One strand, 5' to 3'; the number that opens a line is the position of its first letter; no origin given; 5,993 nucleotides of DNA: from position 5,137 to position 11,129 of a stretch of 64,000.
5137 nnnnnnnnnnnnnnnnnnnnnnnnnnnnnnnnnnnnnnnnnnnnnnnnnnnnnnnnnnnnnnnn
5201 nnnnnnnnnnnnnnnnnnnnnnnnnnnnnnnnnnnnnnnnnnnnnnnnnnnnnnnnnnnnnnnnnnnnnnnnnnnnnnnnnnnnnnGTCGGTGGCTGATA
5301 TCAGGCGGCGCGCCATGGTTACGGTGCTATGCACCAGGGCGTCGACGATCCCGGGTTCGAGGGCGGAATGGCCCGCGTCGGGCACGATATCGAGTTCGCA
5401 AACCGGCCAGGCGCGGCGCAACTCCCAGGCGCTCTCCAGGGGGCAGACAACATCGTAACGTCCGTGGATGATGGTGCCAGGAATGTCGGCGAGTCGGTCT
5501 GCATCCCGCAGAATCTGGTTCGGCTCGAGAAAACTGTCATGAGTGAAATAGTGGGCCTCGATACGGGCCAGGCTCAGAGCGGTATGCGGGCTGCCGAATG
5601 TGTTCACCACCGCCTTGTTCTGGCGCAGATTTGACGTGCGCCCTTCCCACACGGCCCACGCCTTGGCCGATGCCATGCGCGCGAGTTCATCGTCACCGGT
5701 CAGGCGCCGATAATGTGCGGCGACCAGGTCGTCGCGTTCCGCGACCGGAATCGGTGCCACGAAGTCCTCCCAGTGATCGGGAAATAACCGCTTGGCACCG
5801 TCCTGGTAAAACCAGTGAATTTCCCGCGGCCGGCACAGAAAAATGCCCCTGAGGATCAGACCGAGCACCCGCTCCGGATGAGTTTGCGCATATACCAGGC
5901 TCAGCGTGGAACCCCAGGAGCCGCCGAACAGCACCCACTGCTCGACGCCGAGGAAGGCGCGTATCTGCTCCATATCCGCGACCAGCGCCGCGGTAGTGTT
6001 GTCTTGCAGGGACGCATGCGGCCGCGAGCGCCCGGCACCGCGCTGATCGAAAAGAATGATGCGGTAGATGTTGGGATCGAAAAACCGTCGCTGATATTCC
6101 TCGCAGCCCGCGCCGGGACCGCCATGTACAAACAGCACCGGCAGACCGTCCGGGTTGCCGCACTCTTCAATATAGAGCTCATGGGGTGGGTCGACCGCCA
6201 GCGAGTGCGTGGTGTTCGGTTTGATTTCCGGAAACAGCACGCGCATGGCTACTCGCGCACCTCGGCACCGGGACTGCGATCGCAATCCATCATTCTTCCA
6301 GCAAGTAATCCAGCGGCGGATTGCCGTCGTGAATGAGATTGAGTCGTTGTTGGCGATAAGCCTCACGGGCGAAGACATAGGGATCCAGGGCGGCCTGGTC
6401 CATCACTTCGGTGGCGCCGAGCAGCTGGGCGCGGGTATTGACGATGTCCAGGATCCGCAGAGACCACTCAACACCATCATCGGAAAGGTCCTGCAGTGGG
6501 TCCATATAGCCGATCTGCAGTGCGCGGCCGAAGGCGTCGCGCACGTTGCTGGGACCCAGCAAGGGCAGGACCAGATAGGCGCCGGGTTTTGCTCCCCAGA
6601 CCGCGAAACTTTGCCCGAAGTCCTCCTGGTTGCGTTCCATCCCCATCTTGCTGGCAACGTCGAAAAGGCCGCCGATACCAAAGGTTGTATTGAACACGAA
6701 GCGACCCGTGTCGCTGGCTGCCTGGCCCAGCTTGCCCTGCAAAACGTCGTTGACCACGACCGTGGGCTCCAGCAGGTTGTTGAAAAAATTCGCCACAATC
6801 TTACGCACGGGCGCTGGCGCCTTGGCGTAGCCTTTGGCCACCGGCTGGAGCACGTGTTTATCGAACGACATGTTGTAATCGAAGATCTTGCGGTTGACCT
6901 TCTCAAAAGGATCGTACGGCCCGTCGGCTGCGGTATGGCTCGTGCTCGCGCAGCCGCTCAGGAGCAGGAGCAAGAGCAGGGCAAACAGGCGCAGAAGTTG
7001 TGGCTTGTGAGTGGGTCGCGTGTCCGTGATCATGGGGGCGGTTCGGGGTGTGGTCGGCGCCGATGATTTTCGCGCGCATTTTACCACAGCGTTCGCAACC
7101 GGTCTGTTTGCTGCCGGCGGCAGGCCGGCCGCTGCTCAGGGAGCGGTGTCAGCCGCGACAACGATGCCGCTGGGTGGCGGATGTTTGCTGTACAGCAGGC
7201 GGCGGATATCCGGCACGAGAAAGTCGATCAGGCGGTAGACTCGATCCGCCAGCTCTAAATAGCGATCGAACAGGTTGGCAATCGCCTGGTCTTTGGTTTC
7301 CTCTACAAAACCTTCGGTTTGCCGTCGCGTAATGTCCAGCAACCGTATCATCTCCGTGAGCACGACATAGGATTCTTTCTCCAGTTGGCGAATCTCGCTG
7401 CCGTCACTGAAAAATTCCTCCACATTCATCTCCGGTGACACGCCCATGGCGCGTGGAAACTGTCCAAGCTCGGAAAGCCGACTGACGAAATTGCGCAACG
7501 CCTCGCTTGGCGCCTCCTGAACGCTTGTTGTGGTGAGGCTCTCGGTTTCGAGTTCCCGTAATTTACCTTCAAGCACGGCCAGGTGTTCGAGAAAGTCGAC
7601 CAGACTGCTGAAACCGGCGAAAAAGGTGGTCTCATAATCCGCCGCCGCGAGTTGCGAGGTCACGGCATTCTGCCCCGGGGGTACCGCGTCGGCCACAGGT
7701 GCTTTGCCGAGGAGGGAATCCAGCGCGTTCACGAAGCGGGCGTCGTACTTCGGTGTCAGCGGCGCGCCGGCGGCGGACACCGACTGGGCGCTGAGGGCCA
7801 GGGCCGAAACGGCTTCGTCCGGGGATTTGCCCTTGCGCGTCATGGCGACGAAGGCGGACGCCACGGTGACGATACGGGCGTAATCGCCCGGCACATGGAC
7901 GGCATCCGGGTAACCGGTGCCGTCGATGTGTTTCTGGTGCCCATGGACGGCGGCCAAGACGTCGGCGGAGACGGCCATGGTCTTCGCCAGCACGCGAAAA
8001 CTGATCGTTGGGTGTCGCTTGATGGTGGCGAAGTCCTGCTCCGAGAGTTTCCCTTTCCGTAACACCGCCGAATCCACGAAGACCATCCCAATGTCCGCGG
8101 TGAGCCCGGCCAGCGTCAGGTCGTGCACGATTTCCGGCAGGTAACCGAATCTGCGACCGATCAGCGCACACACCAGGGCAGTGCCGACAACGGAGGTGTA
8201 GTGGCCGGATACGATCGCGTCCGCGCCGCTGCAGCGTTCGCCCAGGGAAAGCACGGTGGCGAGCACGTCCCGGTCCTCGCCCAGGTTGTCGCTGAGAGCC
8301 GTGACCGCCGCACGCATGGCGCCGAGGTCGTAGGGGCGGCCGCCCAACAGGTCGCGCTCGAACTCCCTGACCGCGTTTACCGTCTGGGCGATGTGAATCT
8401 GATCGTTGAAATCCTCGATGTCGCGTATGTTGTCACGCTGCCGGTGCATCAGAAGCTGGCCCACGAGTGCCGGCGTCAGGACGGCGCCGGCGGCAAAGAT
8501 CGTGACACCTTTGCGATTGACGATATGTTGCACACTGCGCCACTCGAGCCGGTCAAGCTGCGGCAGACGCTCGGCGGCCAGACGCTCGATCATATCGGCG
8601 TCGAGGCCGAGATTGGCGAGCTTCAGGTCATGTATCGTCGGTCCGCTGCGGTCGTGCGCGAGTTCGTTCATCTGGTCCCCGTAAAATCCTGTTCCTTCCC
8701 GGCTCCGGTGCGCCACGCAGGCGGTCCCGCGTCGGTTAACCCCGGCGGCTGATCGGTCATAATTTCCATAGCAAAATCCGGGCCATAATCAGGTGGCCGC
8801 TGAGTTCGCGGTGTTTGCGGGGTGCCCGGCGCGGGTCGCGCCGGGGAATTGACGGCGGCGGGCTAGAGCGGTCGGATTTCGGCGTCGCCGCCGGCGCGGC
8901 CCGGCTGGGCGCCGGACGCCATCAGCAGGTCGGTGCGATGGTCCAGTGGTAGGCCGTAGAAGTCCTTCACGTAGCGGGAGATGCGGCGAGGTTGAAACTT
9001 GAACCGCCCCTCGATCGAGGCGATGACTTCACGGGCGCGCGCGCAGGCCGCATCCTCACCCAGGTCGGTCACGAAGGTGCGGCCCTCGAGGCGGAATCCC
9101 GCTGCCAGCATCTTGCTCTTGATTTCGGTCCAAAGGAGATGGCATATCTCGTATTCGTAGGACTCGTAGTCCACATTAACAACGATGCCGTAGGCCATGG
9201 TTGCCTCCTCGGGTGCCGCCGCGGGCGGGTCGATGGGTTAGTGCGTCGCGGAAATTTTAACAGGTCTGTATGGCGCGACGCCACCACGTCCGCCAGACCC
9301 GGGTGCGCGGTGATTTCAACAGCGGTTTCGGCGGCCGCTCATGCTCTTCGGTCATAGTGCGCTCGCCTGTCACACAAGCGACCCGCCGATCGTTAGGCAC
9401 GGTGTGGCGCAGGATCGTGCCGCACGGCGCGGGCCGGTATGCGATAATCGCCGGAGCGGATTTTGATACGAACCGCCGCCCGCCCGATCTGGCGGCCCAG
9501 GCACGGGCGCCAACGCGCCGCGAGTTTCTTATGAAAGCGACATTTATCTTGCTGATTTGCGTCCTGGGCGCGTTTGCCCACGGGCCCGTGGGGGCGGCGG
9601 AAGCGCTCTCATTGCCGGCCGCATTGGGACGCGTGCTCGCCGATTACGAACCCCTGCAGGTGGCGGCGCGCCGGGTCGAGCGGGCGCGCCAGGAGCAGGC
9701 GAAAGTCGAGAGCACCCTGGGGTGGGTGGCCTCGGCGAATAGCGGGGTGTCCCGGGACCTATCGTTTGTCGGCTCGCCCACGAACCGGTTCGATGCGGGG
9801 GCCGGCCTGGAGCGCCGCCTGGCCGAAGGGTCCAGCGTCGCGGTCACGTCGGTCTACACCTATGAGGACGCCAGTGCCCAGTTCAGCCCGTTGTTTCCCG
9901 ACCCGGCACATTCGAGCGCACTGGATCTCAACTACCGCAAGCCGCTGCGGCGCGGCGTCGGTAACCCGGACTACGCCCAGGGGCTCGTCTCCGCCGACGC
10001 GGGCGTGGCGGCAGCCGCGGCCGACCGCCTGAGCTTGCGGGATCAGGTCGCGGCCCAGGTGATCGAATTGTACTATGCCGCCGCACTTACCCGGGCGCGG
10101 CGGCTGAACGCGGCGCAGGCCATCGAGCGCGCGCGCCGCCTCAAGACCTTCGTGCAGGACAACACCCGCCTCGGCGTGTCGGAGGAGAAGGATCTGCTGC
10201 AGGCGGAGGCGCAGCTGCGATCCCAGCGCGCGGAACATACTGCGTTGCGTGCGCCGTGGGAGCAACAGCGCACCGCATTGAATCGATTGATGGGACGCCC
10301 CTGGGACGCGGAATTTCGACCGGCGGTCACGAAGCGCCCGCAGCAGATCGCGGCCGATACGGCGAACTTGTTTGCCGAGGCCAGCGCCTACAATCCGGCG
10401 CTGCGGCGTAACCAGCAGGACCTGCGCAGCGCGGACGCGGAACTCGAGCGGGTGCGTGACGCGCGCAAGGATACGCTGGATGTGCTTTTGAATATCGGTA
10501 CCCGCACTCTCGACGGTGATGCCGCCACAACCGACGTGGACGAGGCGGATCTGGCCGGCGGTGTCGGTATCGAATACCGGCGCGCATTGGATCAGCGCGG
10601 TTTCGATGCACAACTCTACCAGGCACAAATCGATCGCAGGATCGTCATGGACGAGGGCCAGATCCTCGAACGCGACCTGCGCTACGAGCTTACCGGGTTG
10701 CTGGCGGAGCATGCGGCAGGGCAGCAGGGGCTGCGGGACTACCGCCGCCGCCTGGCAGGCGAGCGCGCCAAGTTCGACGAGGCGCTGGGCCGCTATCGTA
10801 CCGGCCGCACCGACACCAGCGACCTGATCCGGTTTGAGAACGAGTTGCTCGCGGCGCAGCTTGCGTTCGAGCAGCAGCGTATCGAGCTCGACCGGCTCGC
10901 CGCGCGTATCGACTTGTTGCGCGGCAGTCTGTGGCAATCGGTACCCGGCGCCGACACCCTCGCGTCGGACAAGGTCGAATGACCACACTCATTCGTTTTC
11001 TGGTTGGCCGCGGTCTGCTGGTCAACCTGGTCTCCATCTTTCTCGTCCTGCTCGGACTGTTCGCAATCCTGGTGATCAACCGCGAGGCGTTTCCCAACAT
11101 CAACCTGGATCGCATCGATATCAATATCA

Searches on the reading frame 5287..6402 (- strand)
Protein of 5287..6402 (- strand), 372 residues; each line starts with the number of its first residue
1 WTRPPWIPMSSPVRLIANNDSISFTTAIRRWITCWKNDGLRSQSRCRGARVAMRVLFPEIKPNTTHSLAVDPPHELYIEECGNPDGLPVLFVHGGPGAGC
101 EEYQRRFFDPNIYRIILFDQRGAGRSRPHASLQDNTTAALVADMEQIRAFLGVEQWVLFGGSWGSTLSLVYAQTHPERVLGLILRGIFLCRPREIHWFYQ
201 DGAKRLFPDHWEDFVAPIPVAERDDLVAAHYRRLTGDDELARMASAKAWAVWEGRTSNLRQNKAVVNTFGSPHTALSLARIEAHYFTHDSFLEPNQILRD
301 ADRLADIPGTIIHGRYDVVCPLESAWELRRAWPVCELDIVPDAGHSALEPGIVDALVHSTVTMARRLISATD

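Call 58: search_protein_families(library=pfam, proteins=[window:5287-6402:-], max_evalue=0.00001)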
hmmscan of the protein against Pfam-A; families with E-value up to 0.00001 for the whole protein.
window:5287-6402:- (372 aa): 2 families
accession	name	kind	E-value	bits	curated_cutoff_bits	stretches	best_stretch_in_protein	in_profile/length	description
PF00561.26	Abhydrolase_1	-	6.6e-32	111.5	25.8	1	88-349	2-242/245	alpha/beta hydrolase fold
PF12146.15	Hydrolase_4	-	6.1e-11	42.5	27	1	110-348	29-235/239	Serine aminopeptidase, S33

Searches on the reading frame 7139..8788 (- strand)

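Call 58: search_protein_families(library=pfam, proteins=[window:7139-8788:-], max_evalue=0.00001)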
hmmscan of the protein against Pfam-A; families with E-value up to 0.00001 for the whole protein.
window:7139-8788:- (550 aa): 1 family
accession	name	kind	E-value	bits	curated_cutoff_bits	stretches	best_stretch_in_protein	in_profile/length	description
PF13487.12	HD_5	-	8.5e-15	55.3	27.2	1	206-332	24-160/170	HD domain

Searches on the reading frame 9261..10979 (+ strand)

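Call 58: search_protein_families(library=pfam, proteins=[window:9261-10979:+], max_evalue=0.00001)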
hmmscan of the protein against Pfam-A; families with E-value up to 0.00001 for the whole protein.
window:9261-10979:+ (573 aa): 1 family
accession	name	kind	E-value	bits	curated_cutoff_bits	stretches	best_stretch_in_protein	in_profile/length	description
PF02321.23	OEP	-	5.2e-11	43.1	22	1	220-345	65-187/187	Outer membrane efflux protein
